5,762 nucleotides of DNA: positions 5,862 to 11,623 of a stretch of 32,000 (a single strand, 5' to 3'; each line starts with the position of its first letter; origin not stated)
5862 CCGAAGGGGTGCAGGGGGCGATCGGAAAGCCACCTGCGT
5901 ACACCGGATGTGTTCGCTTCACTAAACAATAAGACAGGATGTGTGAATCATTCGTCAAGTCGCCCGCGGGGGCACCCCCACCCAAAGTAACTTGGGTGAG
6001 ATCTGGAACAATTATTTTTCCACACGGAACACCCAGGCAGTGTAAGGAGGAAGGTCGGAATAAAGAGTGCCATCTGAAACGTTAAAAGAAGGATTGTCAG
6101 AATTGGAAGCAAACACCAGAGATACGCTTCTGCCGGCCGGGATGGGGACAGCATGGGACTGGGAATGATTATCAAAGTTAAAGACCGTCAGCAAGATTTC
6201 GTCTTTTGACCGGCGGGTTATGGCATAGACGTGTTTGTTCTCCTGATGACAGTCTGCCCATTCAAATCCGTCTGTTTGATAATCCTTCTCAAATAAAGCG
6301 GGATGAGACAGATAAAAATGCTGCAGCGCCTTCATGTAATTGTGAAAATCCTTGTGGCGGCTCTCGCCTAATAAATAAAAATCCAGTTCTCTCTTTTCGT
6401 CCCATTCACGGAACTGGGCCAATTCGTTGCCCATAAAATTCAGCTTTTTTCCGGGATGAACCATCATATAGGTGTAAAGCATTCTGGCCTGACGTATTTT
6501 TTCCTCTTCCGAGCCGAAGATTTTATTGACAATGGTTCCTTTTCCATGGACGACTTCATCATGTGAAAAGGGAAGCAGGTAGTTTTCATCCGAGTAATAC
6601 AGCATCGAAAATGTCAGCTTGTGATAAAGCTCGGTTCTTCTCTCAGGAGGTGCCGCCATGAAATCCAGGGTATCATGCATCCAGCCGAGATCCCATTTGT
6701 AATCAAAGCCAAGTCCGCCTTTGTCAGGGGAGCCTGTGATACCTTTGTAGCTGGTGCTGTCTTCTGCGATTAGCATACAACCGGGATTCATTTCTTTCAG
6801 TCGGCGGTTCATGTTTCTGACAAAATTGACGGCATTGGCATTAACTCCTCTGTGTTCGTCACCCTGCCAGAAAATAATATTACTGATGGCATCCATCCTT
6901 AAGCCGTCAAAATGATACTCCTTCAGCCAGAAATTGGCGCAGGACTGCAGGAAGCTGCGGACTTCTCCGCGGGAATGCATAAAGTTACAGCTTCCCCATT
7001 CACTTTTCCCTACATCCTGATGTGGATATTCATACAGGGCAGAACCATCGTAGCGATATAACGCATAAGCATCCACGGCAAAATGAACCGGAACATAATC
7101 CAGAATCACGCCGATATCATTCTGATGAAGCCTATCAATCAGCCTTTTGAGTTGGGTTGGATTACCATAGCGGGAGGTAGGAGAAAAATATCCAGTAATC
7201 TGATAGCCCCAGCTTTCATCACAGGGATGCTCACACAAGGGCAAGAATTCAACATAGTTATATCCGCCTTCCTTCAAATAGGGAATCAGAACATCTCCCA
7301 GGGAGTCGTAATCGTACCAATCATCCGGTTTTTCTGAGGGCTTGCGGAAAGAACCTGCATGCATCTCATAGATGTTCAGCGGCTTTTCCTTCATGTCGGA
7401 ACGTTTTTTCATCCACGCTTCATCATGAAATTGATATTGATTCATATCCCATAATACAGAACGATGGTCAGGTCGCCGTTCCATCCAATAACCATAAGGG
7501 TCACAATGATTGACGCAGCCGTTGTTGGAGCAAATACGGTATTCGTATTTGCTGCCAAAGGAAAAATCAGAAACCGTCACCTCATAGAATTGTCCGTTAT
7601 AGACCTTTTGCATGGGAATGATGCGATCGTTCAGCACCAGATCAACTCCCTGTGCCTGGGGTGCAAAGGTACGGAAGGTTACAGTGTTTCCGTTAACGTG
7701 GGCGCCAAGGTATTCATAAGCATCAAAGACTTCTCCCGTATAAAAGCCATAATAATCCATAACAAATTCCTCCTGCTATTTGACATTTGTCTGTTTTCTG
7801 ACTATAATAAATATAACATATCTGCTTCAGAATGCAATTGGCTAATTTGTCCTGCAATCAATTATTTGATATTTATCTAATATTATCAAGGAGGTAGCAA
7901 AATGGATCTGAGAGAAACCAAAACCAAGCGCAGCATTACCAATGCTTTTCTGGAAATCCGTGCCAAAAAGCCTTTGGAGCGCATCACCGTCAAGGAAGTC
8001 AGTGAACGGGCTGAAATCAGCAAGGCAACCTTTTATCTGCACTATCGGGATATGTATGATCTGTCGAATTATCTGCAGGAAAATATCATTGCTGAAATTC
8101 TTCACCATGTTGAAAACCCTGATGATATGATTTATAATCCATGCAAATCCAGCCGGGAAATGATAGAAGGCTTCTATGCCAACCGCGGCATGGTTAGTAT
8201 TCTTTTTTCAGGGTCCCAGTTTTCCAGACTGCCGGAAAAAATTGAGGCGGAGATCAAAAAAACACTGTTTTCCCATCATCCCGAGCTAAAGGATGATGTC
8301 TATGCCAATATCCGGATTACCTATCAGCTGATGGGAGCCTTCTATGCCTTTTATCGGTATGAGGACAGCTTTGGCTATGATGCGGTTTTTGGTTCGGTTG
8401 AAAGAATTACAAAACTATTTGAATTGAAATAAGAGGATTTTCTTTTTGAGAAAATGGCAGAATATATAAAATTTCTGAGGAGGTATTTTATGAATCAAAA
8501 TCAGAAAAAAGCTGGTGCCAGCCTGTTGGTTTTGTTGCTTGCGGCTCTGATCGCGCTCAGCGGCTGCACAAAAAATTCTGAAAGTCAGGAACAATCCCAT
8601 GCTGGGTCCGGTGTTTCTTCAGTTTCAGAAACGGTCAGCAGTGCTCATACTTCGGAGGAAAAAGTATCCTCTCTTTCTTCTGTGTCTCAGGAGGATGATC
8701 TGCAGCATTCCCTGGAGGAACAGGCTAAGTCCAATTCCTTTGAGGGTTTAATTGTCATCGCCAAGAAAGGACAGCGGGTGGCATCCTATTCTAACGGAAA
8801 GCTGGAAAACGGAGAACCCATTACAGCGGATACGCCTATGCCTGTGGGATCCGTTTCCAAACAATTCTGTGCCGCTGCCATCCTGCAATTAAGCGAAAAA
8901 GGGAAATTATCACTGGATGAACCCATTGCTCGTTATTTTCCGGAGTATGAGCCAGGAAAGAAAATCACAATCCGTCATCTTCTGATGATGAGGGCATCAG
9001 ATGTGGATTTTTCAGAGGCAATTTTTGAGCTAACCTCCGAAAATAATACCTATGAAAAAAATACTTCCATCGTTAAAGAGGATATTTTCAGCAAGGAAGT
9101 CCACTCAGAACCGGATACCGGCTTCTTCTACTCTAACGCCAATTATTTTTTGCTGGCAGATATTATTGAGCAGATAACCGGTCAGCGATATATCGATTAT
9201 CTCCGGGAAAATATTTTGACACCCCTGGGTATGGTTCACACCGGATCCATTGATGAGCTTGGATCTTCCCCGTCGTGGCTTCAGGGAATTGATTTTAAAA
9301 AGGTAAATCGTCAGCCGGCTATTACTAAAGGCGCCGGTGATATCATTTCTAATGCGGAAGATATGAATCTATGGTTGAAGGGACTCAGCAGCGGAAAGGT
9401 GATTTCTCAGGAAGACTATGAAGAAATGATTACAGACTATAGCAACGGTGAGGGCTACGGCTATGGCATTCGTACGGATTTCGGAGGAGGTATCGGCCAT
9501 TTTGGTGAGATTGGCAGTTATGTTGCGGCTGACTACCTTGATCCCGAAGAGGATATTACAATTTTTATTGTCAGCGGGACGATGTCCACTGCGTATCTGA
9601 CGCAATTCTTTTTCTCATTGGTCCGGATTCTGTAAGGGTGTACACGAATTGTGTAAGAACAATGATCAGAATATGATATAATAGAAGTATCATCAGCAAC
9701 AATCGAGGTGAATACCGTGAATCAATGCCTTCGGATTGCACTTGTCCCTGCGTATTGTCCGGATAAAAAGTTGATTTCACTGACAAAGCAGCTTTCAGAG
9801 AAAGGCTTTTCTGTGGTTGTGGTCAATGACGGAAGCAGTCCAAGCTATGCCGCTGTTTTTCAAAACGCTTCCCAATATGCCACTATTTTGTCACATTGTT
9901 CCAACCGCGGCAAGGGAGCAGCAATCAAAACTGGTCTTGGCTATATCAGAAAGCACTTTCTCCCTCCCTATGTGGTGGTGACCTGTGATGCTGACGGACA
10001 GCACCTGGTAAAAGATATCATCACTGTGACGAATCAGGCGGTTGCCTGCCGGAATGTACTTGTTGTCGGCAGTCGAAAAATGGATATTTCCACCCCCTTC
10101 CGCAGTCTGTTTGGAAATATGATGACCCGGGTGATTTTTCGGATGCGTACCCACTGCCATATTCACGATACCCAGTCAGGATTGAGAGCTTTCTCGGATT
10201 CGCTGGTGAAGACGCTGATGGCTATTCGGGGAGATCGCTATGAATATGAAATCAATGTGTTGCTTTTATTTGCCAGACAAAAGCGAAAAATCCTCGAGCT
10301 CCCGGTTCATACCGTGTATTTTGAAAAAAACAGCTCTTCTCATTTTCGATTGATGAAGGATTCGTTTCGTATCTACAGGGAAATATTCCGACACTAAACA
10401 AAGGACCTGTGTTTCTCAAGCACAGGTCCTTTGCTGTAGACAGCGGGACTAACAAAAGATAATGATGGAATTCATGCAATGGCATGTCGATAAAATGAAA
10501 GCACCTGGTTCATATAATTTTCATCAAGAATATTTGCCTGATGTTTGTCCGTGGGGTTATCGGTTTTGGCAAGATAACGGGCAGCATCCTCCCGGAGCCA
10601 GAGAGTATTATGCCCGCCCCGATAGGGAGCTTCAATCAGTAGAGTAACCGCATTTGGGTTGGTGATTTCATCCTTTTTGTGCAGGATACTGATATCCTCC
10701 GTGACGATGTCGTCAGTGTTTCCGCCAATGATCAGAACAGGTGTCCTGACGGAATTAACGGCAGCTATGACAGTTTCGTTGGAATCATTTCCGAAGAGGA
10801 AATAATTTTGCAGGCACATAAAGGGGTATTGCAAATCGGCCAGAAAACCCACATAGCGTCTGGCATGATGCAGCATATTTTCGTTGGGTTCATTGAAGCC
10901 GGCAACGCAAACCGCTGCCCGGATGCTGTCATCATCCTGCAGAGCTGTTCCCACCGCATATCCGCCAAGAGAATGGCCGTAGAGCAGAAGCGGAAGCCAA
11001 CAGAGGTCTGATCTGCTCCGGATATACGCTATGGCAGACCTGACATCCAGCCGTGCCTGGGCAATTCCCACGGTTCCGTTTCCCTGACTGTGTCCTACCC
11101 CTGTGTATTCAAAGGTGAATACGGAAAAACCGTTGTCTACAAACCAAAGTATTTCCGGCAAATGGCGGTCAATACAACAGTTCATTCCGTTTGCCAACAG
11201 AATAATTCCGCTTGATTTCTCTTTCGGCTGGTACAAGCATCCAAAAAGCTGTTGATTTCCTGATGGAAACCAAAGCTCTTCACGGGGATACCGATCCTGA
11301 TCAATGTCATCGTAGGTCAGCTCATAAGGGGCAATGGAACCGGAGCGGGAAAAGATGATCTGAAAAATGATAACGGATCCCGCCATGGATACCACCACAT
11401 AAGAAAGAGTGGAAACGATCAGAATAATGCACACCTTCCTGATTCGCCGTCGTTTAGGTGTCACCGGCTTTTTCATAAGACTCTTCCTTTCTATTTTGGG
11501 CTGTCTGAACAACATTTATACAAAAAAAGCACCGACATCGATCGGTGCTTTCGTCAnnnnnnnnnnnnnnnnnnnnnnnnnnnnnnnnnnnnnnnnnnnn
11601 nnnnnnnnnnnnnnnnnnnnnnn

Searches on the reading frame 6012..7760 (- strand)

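Call 16: search_protein_families(library=pfam, proteins=[window:6012-7760:-], max_evalue=1)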
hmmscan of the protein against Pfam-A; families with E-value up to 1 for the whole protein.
window:6012-7760:- (582 aa): 6 families
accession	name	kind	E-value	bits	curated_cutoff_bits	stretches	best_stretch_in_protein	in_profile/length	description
PF00128.31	Alpha-amylase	-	9.6e-14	51.9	22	2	159-229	25-94/446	Alpha amylase, catalytic domain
PF02922.24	CBM_48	-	2.7e-11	44.1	22.4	1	18-89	2-82/83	Carbohydrate-binding module 48 (Isoamylase N-terminal domain)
PF22019.2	GlgB_N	-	1.9e-08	34.7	27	1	8-89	10-94/94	alpha-1,4-glucan branching enzyme GlgB, N-terminal domain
PF02806.24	Alpha-amylase_C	-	1.1e-05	26.1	21.2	1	501-580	1-94/95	Alpha amylase, C-terminal all-beta domain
PF16657.11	Malt_amylase_C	-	0.00014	22.3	27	1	505-573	7-71/75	Maltogenic Amylase, C-terminal domain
PF16656.11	Pur_ac_phosph_N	-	0.074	14.1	30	1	19-81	40-83/93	Purple acid Phosphatase, N-terminal domain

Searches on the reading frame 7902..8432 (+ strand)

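Call 16: search_protein_families(library=pfam, proteins=[window:7902-8432:+], max_evalue=1)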
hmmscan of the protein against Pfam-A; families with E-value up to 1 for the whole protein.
window:7902-8432:+ (176 aa): 5 families
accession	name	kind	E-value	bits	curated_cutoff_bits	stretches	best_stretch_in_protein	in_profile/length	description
PF00440.29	TetR_N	-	4.2e-06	26.9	24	1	20-54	9-43/47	Bacterial regulatory proteins, tetR family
PF19776.5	DUF6262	-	0.051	14.2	29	1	7-47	12-53/110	Family of unknown function (DUF6262)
PF20861.2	Isd_H_B_linker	-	0.066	13.8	27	1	109-136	33-60/63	Iron-regulated surface determinant protein H/B, linker domain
PF13443.12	HTH_26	-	0.13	13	22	1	27-50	10-33/63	Cro/C1-type HTH DNA-binding domain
PF22909.1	Caulimovir_coat_dom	-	0.14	13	27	1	103-144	44-85/113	Caulimovirus coat protein, conserved domain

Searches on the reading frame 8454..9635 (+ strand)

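Call 16: search_protein_families(library=pfam, proteins=[window:8454-9635:+], max_evalue=1)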
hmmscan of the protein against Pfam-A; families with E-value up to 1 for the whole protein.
window:8454-9635:+ (393 aa): 3 families
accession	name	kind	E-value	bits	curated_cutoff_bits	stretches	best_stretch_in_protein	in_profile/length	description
PF00144.29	Beta-lactamase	-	4.2e-46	158.1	27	1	90-377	8-311/329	Beta-lactamase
PF13354.11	Beta-lactamase2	-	7.9e-06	25.8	22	1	123-177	15-79/214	Beta-lactamase enzyme family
PF18856.6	baeRF_family12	-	0.14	13.1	27.7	1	40-105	35-100/138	Bacterial archaeo-eukaryotic release factor family 12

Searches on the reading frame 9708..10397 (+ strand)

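Call 16: search_protein_families(library=pfam, proteins=[window:9708-10397:+], max_evalue=1)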
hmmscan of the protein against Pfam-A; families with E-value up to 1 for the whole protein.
window:9708-10397:+ (229 aa): 1 family
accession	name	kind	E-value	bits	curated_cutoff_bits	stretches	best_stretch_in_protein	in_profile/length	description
PF00535.33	Glycos_transf_2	-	3.7e-09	37.2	23.3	1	24-167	19-164/168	Glycosyl transferase family 2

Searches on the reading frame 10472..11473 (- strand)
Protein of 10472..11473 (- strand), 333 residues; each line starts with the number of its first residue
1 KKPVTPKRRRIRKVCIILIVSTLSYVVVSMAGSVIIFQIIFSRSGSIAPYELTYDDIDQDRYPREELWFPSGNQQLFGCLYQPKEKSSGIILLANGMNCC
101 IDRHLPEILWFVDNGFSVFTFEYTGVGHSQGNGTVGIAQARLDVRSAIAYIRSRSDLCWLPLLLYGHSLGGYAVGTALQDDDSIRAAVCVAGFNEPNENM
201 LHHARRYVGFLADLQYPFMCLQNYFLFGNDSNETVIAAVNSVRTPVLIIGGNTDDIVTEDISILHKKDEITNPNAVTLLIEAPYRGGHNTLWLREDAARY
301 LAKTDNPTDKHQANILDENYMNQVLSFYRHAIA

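Call 16: search_protein_families(library=pfam, proteins=[window:10472-11473:-], max_evalue=1)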
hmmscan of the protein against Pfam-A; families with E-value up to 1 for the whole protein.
window:10472-11473:- (333 aa): 9 families
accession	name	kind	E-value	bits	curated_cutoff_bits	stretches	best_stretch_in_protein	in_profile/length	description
PF12146.15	Hydrolase_4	-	1.2e-13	51.4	27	1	87-213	3-128/239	Serine aminopeptidase, S33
PF00561.26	Abhydrolase_1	-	1.4e-06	28.6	25.8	1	100-211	18-124/245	alpha/beta hydrolase fold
PF02129.25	Peptidase_S15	-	5.9e-05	23.3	23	1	75-198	46-134/262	X-Pro dipeptidyl-peptidase (S15 family)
PF00326.27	Peptidase_S9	-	0.00016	21.7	22.6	1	144-258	48-159/213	Prolyl oligopeptidase family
PF12697.13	Abhydrolase_6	-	0.0007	20.7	26.3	1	108-212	20-109/217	Alpha/beta hydrolase family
PF20434.5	BD-FAE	-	0.1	12.5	26.8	0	111-156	43-82/215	BD-FAE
PF03959.19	FSH1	-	0.13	12.4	21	1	180-260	130-177/211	Serine hydrolase (FSH1)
PF12695.13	Abhydrolase_5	-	0.15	12.3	27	1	163-198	60-94/164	Alpha/beta hydrolase family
PF12740.14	PETase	-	0.18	11.6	28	0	148-195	115-160/263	PET hydrolase-like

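Call 46: search_protein_families(library=ncbifam, proteins=[window:10472-11473:-], max_evalue=0.01)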
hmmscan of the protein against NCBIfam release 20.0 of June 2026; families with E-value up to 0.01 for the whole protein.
window:10472-11473:- (333 aa): 2 families
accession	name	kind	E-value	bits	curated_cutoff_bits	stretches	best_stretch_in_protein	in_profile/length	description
NF047920.1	lactonase_UilS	equivalog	2.4e-10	40.6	400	1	78-196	13-134/285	UilS family quorum-quenching N-acyl-homoserine lactonase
TIGR03100.1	hydr1_PEP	hypoth_equivalog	2.8e-06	26.8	168.45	1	64-155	2-96/274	hydrolase 1, exosortase A system-associated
